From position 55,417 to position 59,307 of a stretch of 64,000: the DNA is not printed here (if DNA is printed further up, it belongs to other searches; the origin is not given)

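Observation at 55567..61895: Operon of two giant overlapping ORFs (1196 aa and 913 aa): coiled coils, internal hydrophobic segments, tandem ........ repeats and a weak DHH-like core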

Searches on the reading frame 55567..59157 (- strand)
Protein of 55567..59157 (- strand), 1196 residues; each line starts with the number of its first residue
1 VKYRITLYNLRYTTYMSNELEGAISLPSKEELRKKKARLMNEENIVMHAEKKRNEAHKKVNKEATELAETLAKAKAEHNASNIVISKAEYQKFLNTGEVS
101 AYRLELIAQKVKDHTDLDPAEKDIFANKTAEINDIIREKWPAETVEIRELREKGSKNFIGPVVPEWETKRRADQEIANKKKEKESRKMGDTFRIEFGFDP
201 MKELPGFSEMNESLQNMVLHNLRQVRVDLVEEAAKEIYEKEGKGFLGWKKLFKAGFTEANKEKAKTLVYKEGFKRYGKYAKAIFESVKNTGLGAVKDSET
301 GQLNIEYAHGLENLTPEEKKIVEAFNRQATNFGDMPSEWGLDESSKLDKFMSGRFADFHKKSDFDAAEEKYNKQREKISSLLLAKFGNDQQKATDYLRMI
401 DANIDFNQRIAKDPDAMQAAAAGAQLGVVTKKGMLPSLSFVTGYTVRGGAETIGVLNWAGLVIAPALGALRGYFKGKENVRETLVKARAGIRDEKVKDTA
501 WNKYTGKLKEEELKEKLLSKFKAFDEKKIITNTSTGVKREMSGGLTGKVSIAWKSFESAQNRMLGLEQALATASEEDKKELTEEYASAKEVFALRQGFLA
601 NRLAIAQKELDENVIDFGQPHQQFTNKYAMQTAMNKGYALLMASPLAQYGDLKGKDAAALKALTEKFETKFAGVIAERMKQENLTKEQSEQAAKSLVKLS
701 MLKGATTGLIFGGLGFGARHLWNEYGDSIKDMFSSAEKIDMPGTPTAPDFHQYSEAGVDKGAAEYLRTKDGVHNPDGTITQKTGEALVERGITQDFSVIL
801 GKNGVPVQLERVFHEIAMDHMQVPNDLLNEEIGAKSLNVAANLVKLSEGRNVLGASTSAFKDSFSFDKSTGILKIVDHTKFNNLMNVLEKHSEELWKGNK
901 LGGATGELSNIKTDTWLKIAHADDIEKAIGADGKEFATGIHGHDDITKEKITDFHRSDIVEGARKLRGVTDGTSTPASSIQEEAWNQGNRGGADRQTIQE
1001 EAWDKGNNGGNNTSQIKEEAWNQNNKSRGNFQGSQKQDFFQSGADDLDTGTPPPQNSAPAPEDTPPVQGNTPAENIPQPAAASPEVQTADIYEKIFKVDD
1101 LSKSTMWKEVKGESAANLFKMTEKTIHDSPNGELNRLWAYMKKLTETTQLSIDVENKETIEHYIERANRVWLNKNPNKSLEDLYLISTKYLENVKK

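Call 4: search_protein_families(library=pfam, proteins=[window:55567-59157:-], max_evalue=1)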
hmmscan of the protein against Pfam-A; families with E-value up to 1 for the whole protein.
window:55567-59157:- (1196 aa): 1 family
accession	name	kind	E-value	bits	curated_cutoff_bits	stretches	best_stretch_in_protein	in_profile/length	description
PF07795.16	DUF1635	-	0.0062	16.9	27.2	1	17-88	14-87/223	Protein of unknown function (DUF1635)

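Call 5: search_protein_families(library=ncbifam, proteins=[window:55567-59157:-], max_evalue=1)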
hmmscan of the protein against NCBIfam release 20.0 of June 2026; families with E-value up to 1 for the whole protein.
window:55567-59157:- (1196 aa): 2 families
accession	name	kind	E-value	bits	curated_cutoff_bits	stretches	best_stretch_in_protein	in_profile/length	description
NF047466.1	hybrid_RR_LvrB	exception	0.23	10.6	500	1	37-115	120-198/377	hybrid histidine kinase/response regulator LvrB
NF003575.0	PRK05248.1-2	equivalog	0.27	11.4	133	0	63-101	37-75/122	hypothetical protein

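Call 7: search_protein_families(library=phrogs, proteins=[window:55567-59157:-], max_evalue=0.1)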
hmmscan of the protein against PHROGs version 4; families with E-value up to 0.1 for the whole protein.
window:55567-59157:- (1196 aa): 0 families

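Call 8: search_protein_families(library=padloc, proteins=[window:55567-59157:-], max_evalue=0.1)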
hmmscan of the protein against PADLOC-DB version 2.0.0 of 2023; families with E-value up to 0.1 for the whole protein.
window:55567-59157:- (1196 aa): 0 families
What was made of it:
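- PHROGs and PADLOC give no hits (calls 7, 8).
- Tried and rejected: Pfam, NCBIfam, PHROGs and PADLOC scans of A and B gave nothing significant (calls 4, 5, 7, 8).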

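Call 10: find_homologous_proteins(query=window:55567-59157:-)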
Query window:55567-59157:- (1196 aa): 4 proteins with E <= 0.001 among 8000 candidates.
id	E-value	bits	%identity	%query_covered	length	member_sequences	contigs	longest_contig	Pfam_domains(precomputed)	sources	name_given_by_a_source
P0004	0.0e+0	2630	100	99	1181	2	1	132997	-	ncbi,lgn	-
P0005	0.0e+0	2160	94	85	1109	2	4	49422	-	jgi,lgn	jgi:hypothetical protein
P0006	7.5e-216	738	38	96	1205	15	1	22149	-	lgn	-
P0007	2.9e-11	60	27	25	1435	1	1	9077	-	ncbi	-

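Call 12: find_encoding_contigs(protein=P0006, flank=10000, max_places=3)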
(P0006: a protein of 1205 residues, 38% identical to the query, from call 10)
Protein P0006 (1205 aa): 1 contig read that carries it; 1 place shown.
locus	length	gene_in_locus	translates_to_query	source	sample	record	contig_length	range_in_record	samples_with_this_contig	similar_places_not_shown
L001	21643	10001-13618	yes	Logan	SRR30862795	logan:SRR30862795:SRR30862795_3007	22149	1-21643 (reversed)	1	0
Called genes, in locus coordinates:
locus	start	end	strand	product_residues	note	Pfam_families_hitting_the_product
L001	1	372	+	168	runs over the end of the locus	PF01936:NYN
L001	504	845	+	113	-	-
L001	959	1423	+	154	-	-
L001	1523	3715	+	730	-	PF01138:RNase_PH, PF00013:KH_1, PF00575:S1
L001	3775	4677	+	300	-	-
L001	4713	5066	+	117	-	PF01258:zf-dskA_traR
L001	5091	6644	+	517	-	PF13541:ChlI, PF00493:MCM, PF01078:Mg_chelatase, PF07728:AAA_5, PF13335:Mg_chelatase_C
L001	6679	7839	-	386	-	PF01476:LysM, PF23446:LysM1_NFP_LYK (faint), PF23473:LysM3_LYK4_5, PF01476:LysM, PF01551:Peptidase_M23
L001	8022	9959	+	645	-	-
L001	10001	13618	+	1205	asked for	-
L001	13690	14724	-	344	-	-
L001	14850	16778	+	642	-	PF00580:UvrD-helicase, PF13245:AAA_19, PF13604:AAA_30 (faint), PF01443:Viral_helicase1 (faint), PF13087:AAA_12 (faint), PF13361:UvrD_C, PF13538:UvrD_C_2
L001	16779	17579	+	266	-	PF00398:RrnaAD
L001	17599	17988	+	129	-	-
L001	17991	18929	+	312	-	PF18884:TSP3_bac (faint)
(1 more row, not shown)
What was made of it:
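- The adjacent gene is a peptidoglycan hydrolase (call 12).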

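Call 23: find_encoding_contigs(protein=P0007, flank=10000, max_places=3)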
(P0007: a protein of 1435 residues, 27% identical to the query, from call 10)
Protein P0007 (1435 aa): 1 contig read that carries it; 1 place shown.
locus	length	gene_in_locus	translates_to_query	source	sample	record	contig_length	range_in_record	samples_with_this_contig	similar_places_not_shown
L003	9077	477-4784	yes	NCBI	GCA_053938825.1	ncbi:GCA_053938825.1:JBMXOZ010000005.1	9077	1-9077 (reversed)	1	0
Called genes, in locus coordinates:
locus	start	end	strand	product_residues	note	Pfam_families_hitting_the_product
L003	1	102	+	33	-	?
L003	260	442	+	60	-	-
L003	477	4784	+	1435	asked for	-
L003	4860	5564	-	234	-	PF00691:OmpA (weak)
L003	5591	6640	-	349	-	-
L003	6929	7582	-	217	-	-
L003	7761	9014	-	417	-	PF01610:DDE_Tnp_ISL3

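Call 24: find_encoding_contigs(protein=P0005, flank=10000, max_places=3)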
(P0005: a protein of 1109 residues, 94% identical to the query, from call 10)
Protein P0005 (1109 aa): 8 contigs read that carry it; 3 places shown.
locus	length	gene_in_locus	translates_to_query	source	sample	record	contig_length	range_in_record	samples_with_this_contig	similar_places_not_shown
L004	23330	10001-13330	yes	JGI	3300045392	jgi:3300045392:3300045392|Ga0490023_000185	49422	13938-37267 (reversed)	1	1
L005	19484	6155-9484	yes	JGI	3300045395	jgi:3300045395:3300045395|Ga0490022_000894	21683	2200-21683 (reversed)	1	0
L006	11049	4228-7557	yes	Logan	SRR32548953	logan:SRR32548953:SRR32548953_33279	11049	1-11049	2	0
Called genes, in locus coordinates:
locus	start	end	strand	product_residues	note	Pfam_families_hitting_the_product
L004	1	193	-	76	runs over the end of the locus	-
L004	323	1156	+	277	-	-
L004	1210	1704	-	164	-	-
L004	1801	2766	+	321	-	-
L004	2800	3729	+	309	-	-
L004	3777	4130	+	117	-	PF01258:zf-dskA_traR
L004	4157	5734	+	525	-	PF13541:ChlI, PF01078:Mg_chelatase, PF00493:MCM (weak), PF07728:AAA_5, PF13335:Mg_chelatase_C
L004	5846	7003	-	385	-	PF23446:LysM1_NFP_LYK (faint), PF23473:LysM3_LYK4_5, PF01476:LysM, PF01551:Peptidase_M23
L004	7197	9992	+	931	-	-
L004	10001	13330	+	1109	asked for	-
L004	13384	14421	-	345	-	-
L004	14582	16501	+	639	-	PF00580:UvrD-helicase, PF13245:AAA_19, PF13604:AAA_30 (faint), PF01443:Viral_helicase1 (faint), PF13087:AAA_12 (faint), PF13361:UvrD_C, PF13538:UvrD_C_2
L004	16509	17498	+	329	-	PF00398:RrnaAD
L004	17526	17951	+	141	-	-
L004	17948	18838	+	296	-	-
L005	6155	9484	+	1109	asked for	-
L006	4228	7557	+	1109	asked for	-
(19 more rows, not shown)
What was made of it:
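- Checked: Orthologues have spacers of 41 and 8 nt (calls 12, 24).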

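Call 107: predict_structure(alignment_id=A3)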
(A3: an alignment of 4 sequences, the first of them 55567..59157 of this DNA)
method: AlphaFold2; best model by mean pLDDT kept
length: 1196 residues; sequences in the alignment: 4
mean_pLDDT: 39.4   pTM: 0.24
mean pLDDT of the five models: 39.4, 38.0, 37.2, 37.1, 36.5
residues with pLDDT >= 90: 0; 70-90: 97; 50-70: 180; < 50: 919
segments of 3 or more residues with pLDDT < 50: 1-4, 17-28, 40-49, 73-82, 142-198, 221-280, 282-284, 286-293, 295-304, 341-359, 409-553, 600-1113, 1145-1165, 1174-1181, 1183-1196
pLDDT, mean of each block of 10 residues (from residue 1): 45 44 37 49 45 53 56 46 63 78 81 74 82 78 40 29 35 45 35 39 56 53 42 39 31 33 41 44 47 42 51 70 75 59 37 39 73 82 73 58 52 31 23 22 21 23 23 24 28 30 31 38 33 29 39 54 65 66 65 52 45 29 26 29 31 32 40 40 41 37 29 24 29 26 23 25 30 27 23 21 26 25 25 27 24 28 33 33 37 32 25 25 24 24 23 28 30 29 28 27 27 26 25 22 23 27 27 26 28 31 44 51 56 54 46 33 48 47 47 39
secondary structure, 60 per line:
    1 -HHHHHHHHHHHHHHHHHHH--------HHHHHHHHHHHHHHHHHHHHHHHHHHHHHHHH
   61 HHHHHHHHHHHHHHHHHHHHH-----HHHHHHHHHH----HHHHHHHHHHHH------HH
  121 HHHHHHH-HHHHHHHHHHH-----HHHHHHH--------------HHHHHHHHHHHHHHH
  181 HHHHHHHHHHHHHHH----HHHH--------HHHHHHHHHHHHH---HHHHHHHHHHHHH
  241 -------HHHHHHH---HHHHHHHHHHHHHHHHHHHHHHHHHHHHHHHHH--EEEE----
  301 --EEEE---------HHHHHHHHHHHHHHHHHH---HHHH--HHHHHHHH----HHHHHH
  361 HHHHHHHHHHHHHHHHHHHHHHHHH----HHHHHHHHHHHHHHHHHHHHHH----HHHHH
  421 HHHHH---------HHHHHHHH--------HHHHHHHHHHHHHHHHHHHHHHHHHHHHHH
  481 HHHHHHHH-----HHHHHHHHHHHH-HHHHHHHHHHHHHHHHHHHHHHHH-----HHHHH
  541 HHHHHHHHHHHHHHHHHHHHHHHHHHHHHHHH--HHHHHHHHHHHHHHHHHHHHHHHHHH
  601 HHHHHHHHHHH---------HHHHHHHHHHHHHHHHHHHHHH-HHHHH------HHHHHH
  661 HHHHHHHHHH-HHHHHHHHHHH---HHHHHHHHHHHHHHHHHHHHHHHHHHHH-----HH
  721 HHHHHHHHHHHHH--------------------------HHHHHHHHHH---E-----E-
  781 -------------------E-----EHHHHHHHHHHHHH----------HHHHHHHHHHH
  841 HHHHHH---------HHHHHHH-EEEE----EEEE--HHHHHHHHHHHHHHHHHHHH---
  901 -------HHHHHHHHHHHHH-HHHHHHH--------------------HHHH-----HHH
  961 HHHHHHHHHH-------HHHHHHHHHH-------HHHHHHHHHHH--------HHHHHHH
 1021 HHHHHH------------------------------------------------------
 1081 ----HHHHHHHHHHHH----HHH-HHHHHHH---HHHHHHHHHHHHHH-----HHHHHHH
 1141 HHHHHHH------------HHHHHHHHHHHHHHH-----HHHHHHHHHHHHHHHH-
elements in order (helices of 4 or more, strands of 3 or more residues): H2-20 H29-81 H87-96 H101-112 H119-127 H129-139 H145-151 H166-195 H200-203 H212-224 H228-240 H248-254 H258-290 E293-296 E303-306 H316-333 H337-340 H343-350 H355-385 H390-411 H416-425 H435-442 H451-488 H494-505 H507-530 H536-572 H575-611 H621-642 H644-648 H655-670 H672-682 H686-713 H719-733 H760-769 H807-819 H830-846 H856-862 E864-867 E872-875 H878-897 H908-920 H922-928 H949-952 H958-970 H978-987 H995-1005 H1014-1026 H1085-1096 H1105-1111 H1115-1128 H1134-1147 H1160-1174 H1180-1195
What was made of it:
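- B's model is unusable at pLDDT 39 (call 107).
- Tried and rejected: The AlphaFold2 model of B, built from 4 sequences, had pLDDT 39, so I did not run a fold search on it (call 107).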

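Call 109: search_protein_families(library=pfam, proteins=[P0007], max_evalue=0.01)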
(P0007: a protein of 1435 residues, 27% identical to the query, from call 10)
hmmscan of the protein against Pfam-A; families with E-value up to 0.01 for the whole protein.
P0007 (1435 aa): 0 families
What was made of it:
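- On Type IV secretion component or effector: Pfam, NCBIfam, PHROGs and PADLOC are negative for A, B and eight relatives (calls 4, 5, 7, 8, 109)
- Closest known: Patescibacteria MPF-FATA-like type IV secretion system. Different: A and B are not homologous to any recognised T4SS component (calls 4, 109).
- No homology to any known effector or T4SS component was found (calls 4, 109).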
